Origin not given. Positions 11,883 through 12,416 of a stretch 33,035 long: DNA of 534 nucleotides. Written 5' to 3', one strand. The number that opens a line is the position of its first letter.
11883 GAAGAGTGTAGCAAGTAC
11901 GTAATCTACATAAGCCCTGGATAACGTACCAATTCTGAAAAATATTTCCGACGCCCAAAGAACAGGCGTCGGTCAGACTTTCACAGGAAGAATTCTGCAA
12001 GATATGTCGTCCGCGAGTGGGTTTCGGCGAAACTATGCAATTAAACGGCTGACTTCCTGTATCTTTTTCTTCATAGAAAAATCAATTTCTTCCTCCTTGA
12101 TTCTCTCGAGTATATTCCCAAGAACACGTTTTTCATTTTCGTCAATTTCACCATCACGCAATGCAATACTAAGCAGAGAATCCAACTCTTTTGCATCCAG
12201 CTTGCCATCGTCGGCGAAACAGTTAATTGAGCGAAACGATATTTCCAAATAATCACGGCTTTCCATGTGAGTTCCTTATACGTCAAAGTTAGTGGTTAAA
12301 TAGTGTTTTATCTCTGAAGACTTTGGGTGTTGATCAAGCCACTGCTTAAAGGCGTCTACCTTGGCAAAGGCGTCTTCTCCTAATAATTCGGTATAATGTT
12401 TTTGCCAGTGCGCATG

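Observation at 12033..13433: Rhomboid protease, double zinc-ribbon and TerB-like mini-protein translationally coupled to the giant ATPase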

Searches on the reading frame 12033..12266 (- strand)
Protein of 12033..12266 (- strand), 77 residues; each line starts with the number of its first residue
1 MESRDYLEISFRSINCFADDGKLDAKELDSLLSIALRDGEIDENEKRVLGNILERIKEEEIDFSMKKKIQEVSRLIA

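Call 4: search_protein_families(library=pfam, proteins=[window:12033-12266:-], max_evalue=0.01)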
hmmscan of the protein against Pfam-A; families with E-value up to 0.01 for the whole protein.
window:12033-12266:- (77 aa): 0 families

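Call 5: search_protein_families(library=ncbifam, proteins=[window:12033-12266:-], max_evalue=0.01)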
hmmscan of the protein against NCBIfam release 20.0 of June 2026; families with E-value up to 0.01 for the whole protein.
window:12033-12266:- (77 aa): 1 family
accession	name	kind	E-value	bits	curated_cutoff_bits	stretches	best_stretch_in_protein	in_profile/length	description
NF006948.0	PRK09430.1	equivalog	0.0049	16.5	162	1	28-66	133-171/267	co-chaperone DjlA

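Call 24: search_protein_families(library=padloc, proteins=[window:12033-12266:-], max_evalue=0.01)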
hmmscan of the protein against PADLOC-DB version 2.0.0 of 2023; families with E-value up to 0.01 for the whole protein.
window:12033-12266:- (77 aa): 0 families

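Call 25: search_protein_families(library=pfam, proteins=[window:12033-12266:-], max_evalue=10)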
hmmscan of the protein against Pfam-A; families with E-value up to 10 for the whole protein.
window:12033-12266:- (77 aa): 3 families
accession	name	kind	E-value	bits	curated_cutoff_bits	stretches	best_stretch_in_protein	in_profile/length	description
PF05099.18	TerB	-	0.014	16.1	24.4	1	28-63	78-113/118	Tellurite resistance protein TerB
PF04391.17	DUF533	-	0.14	12.1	29.6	1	28-65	74-108/178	Protein of unknown function (DUF533)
PF13202.12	EF-hand_5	-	0.53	10.3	25.9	1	20-31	13-24/25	EF hand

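Call 37: search_solved_structures(query=A2, max_evalue=10, show_alignments=3)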
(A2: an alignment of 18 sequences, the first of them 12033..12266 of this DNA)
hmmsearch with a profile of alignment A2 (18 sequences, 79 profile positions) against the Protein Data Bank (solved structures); distinct sequences matched with E-value up to 10: 22.
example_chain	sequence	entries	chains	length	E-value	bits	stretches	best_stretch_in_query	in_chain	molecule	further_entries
2n8l_A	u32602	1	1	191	0.041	17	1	17-78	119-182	Insulin-like growth factor 2 mRNA-binding protein 1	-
7udk_A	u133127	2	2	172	0.15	15.3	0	22-50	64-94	Designed helical repeat protein (DHR) RPB_LRP2_R4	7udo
4jwq_A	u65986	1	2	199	0.31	14.2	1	19-59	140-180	Calcium-dependent protein kinase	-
3k21_A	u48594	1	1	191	0.34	14.1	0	19-55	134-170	Calcium-dependent protein kinase 3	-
4l3u_A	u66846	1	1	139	0.44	13.7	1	47-72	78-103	Uncharacterized protein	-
8bav_C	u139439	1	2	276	0.45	13.7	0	20-37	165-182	Secretagogin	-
2n8m_A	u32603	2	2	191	0.45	13.7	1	25-78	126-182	Insulin-like growth factor 2 mRNA-binding protein 1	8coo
8aht_A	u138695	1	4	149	0.47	13.6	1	28-68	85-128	Calmodulin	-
1fxk_A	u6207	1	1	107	0.59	13.3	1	43-73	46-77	PREFOLDIN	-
1fxk_B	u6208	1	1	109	0.62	13.3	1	43-73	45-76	PREFOLDIN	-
8fns_A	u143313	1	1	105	0.77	13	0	20-30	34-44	EF-hand domain-containing protein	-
1xjk_A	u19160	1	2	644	1.2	12.3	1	11-45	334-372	ribonucleotide reductase, B12-dependent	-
2be4_A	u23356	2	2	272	1.2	12.3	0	20-36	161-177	hypothetical protein LOC449832 | Protein Zgc:100843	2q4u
1xje_A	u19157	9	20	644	1.2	12.3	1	11-45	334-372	ribonucleotide reductase, B12-dependent | Ribonucleoside-diphosphate reductase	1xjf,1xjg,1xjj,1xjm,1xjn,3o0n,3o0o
6c07_A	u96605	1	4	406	1.3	12.3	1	22-64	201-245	S-adenosylmethionine synthase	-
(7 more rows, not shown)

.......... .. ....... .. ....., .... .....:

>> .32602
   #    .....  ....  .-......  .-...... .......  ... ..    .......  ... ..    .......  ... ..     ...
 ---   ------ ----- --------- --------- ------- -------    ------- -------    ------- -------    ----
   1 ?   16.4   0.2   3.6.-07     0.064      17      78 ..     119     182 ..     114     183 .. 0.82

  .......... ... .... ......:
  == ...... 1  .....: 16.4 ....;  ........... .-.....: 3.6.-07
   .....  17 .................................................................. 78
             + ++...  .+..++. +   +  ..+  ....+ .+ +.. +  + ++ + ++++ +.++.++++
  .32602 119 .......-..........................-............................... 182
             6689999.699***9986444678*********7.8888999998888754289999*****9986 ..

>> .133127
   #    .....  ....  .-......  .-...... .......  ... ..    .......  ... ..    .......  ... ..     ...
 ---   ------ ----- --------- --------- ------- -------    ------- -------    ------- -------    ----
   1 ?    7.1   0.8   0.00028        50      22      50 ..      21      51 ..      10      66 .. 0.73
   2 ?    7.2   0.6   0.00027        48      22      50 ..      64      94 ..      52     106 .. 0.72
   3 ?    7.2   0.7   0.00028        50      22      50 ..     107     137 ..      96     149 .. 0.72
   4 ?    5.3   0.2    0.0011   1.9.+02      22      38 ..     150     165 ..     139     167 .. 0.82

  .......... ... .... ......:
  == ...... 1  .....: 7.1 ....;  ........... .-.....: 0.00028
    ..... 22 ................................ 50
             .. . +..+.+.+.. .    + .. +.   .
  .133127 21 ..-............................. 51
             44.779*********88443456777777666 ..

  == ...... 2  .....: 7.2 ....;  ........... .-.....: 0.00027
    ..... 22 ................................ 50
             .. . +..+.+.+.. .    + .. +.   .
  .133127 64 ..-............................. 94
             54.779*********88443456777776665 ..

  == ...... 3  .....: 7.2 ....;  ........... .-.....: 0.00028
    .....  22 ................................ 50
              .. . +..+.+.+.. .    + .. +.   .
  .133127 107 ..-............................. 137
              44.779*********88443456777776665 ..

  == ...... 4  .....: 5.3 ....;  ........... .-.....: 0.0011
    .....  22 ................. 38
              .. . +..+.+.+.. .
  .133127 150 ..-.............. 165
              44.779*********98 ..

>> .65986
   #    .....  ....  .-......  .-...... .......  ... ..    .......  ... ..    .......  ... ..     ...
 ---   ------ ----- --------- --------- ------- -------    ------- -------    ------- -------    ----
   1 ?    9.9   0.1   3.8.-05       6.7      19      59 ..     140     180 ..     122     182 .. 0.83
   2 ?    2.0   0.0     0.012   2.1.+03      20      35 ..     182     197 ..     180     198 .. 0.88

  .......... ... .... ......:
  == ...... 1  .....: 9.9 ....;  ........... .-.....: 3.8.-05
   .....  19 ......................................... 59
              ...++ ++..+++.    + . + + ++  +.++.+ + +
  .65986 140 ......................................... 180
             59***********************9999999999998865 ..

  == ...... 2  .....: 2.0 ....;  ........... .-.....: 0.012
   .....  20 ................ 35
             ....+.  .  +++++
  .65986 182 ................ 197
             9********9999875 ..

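Call 53: search_protein_representatives(protein=window:12033-12266:-)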
Query: 77 residues. Proteins with E-value up to 0.001 (for the whole library): 166; up to 1e-10: 30; up to 1e-30: 0. The best 150 are listed.
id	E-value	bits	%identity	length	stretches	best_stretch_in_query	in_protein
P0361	4.8e-23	96.5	68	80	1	3-76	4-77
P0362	1.2e-20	88.8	63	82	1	1-75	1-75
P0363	5.7e-19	83.6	59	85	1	3-73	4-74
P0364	1.8e-18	82.0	58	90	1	3-76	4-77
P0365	3.5e-18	81.1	58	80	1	2-72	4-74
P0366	5.5e-17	77.3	53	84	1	2-74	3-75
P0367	1.6e-16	75.9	57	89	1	9-75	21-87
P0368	6.8e-16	73.9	51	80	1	1-72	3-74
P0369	7.0e-16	73.8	52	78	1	3-73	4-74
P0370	1.1e-15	73.3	54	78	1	1-76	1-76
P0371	3.9e-15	71.5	49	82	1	2-75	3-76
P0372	5.1e-15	71.1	49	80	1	2-72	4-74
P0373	3.0e-14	68.7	71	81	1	3-54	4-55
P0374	1.0e-13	67.0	51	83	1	4-72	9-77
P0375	1.5e-13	66.5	52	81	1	2-72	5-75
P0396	3.5e-10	55.8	53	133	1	3-60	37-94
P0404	1.4e-09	53.9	42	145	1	5-75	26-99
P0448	5.9e-07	45.6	35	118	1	5-72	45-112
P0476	1.2e-05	41.4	36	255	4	19-55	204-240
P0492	6.9e-05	39.1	30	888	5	12-69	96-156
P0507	2.9e-04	37.1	53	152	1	4-50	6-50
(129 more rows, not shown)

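Call 54: search_protein_families(library=pfam, proteins=[P0476, P0492, P0404, P0396, P0448, P0507], max_evalue=1)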
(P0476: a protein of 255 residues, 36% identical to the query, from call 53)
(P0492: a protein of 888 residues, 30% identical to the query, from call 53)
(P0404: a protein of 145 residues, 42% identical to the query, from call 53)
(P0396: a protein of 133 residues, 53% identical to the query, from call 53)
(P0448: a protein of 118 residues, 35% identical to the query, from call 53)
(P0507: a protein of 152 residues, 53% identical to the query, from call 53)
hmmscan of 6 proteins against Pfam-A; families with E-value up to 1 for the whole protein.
P0476 (255 aa): 13 families
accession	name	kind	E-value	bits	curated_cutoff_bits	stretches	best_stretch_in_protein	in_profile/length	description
PF05099.18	TerB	-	5.4e-05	23.9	24.4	1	11-49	12-50/118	Tellurite resistance protein TerB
PF13202.12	EF-hand_5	-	0.00033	20.5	25.9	1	32-43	13-24/25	EF hand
PF13499.12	EF-hand_7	-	0.00062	20.5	30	1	14-45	16-47/67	EF-hand domain pair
PF13405.12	EF-hand_6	-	0.0014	18.6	25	0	32-45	14-27/30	EF-hand domain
PF00036.39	EF-hand_1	-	0.0029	17.5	25.4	0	32-44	14-26/29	EF hand domain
PF18495.6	VbhA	-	0.0086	16.5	25.9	0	28-43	28-43/47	Antitoxin VbhA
PF00404.24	Dockerin_1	-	0.012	16.2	22.9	0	72-91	35-54/57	Dockerin type I domain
PF08044.16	DUF1707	-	0.013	15.9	27.6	0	25-41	15-30/53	DUF1707 SHOCT-like domain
PF04391.17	DUF533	-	0.018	15.1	29.6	0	214-242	75-103/178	Protein of unknown function (DUF533)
PF22651.1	OBP47_like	-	0.025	14.7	27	1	22-71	38-82/144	AgamOBP47-like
PF19802.4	DUF6285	-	0.098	13.8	28.1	0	209-248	32-72/91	Domain of unknown function (DUF6285)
PF22746.1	SHOCT-like_DUF2089-C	-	0.11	12.7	27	0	12-25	10-23/32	SHOCT-like domain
PF09989.15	DUF2229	-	0.15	12.1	29.4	1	173-210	4-41/218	CoA enzyme activase uncharacterised domain (DUF2229)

P0492 (888 aa): 12 families
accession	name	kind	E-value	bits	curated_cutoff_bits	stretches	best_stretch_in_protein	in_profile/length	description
PF11964.13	SpoIIAA-like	-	4.3e-06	27.8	25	0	639-685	4-45/106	SpoIIAA-like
PF12419.13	DUF3670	-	0.00032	20.8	27.6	0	697-757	37-95/136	SNF2 Helicase protein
PF09374.15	PG_binding_3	-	0.0014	19.2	24.6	0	522-544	5-32/76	Predicted Peptidoglycan domain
PF09119.15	SicP-binding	-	0.0024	18.3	25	1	498-558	14-74/84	SicP binding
PF13477.12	Glyco_trans_4_2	-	0.011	16.3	23.4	0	759-795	51-86/139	Glycosyl transferase 4-like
PF00036.39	EF-hand_1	-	0.013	15.4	25.4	0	642-655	14-27/29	EF hand domain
PF13499.12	EF-hand_7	-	0.025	15.3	30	0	740-788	16-58/67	EF-hand domain pair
PF01960.23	ArgJ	-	0.083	12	32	1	311-365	189-247/377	ArgJ family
PF20876.2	VipE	-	0.14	12.5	27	0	93-126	8-41/125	Effector protein VipE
PF13812.12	PPR_3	-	0.2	12.2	25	0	326-346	12-32/63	Pentatricopeptide repeat domain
PF07200.18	Mod_r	-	0.39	11.1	30.1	1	550-615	7-69/146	Modifier of rudimentary (Mod(r)) protein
PF02881.24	SRP54_N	-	0.84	10.3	22.4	0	729-753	4-28/75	SRP54-type protein, helical bundle domain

P0404 (145 aa): 13 families
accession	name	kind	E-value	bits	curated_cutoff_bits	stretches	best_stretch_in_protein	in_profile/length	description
PF02954.25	HTH_8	-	2.5e-13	50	22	1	93-133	2-42/42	Bacterial regulatory protein, Fis family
PF13556.12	HTH_30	-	1.6e-06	28.2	27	1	102-143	5-47/59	PucR C-terminal helix-turn-helix domain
PF13384.12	HTH_23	-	0.00014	22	24.6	1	93-139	2-47/50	Homeodomain-like domain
PF13518.12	HTH_28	-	0.00023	21.6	25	1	97-139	1-42/52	Helix-turn-helix domain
PF08279.18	HTH_11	-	0.0018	18.6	25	1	99-143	3-49/55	HTH domain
PF18024.7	HTH_50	-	0.0089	16.1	27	1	93-133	8-47/50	Helix-turn-helix domain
PF20432.4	Xre-like-HTH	-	0.0096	16.6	25.8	1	104-143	17-55/63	Antitoxin Xre-like helix-turn-helix domain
PF04545.22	Sigma70_r4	-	0.024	14.6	24.1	0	92-124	4-35/50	Sigma-70, region 4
PF13412.12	HTH_24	-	0.071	13.1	21.9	1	112-138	20-46/48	Winged helix-turn-helix DNA-binding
PF00126.33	HTH_1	-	0.077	13.4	26.6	1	97-135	2-39/60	Bacterial regulatory helix-turn-helix protein, lysR family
PF25213.1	HVO_A0261_N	-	0.082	13.2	35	1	97-137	12-52/86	HVO_A0261 N-terminal domain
PF12840.13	HTH_20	-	0.09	13.2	27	1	98-135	6-44/51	Helix-turn-helix domain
PF21476.4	PF0610-like_N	-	0.14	12.9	33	0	101-128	6-32/50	PF0610-like, N-terminal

P0396 (133 aa): 0 families

P0448 (118 aa): 1 family
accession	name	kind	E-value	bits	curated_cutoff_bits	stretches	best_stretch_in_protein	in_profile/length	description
PF18367.6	Rv2175c_C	-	0.12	12.9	26.4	0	52-73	6-27/56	Rv2175c C-terminal domain of unknown function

P0507 (152 aa): 0 families

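Call 55: predict_structure(protein=window:12033-12266:-)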
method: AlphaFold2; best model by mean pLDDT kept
length: 77 residues; sequences in the alignment: 1
mean_pLDDT: 70.3   pTM: 0.57
mean pLDDT of the five models: 70.3, 69.0, 68.4, 68.3, 56.4
residues with pLDDT >= 90: 0; 70-90: 53; 50-70: 4; < 50: 20
segments of 3 or more residues with pLDDT < 50: 1-20
pLDDT, mean of each block of 10 residues (from residue 1): 41 45 73 78 81 79 85 85
secondary structure, 60 per line:
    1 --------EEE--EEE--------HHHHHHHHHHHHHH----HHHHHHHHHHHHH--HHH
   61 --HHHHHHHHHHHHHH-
elements in order: E9-11 E14-16 H25-38 H43-55 H63-76

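Call 59: fold_search(model_id=the predicted structure, library=pdb)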
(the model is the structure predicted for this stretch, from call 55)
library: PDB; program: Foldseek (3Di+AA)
matches with E <= 10: 46; with E <= 0.001: 0
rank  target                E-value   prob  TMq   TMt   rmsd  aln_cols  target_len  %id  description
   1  2r50_A                1.0e+00  0.08  0.23  0.14  11.0        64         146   23  The crystal structure of nonsymbiotic corn hemoglobin 1 (released 2007-09-18)
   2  3a8p_B                2.4e+00  0.08  0.27  0.12  14.5        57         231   18  Crystal structure of the Tiam2 PHCCEx domain (released 2009-11-24)
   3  2gnv_A                2.5e+00  0.07  0.27  0.14  10.6        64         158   17  Crystal structure of non-symbiotic plant hemoglobin from rice, B10 mutant F40L (released 2006-04-25)
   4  9d5n_CC               3.6e+00  0.09  0.31  0.11  12.6        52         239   13  48-nm doublet microtubule from Trichomonas vaginalis strain G3 (released 2025-05-14)
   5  2i8b_A                3.6e+00  0.07  0.29  0.21   7.2        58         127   14  Crystal structure of the C-terminal domain of Ebola virus VP30 (released 2007-01-23)
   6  5n5e_D                3.9e+00  0.06  0.29  0.24  13.6        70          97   18  Crystal structure of encapsulated ferritin domain from Pyrococcus furiosus PFC_05175 (released 2018-01-24)
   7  6zqc_UT               4.7e+00  0.18  0.53  0.02   3.1        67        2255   24  Cryo-EM structure of the 90S pre-ribosome from Saccharomyces cerevisiae, state Pre-A1 (released 2020-09-23)
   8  2r50_B                4.7e+00  0.06  0.27  0.15  10.4        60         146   22  The crystal structure of nonsymbiotic corn hemoglobin 1 (released 2007-09-18)
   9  2ka5_MODEL_1_A        4.9e+00  0.03  0.26  0.17  11.9        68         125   22  NMR Structure of the protein TM1081 (released 2008-11-25)
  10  4b4y                  5.3e+00  0.03  0.23  0.13   9.2        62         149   13  crystal structure of the neuroglobin from the photosymbiotic marine acoel Symsagittifera roscoffensis (released 2013-01-09)
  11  4kmc                  5.6e+00  0.15  0.45  0.45   2.9        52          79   15  Structure analysis of M. Tuberculosis rRNA transcriptional regulator CarD and its interaction with T. Aquaticus RNA poly (released 2014-02-19)
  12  1wr6_C                5.6e+00  0.05  0.28  0.24   6.5        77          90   14  Crystal structure of GGA3 GAT domain in complex with ubiquitin (released 2005-06-28)
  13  3a8p_D                6.0e+00  0.04  0.29  0.12  15.2        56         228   18  Crystal structure of the Tiam2 PHCCEx domain (released 2009-11-24)
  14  8t1i_I                6.0e+00  0.04  0.20  0.03   9.1        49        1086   22  Atomic model of the mammalian Mediator complex with MED26 subunit (released 2024-06-12)
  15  5dvw_B                6.0e+00  0.03  0.25  0.17   8.3        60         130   17  Structure of minor nucleoprotein V30 from Zaire ebolavirus (released 2015-11-04)
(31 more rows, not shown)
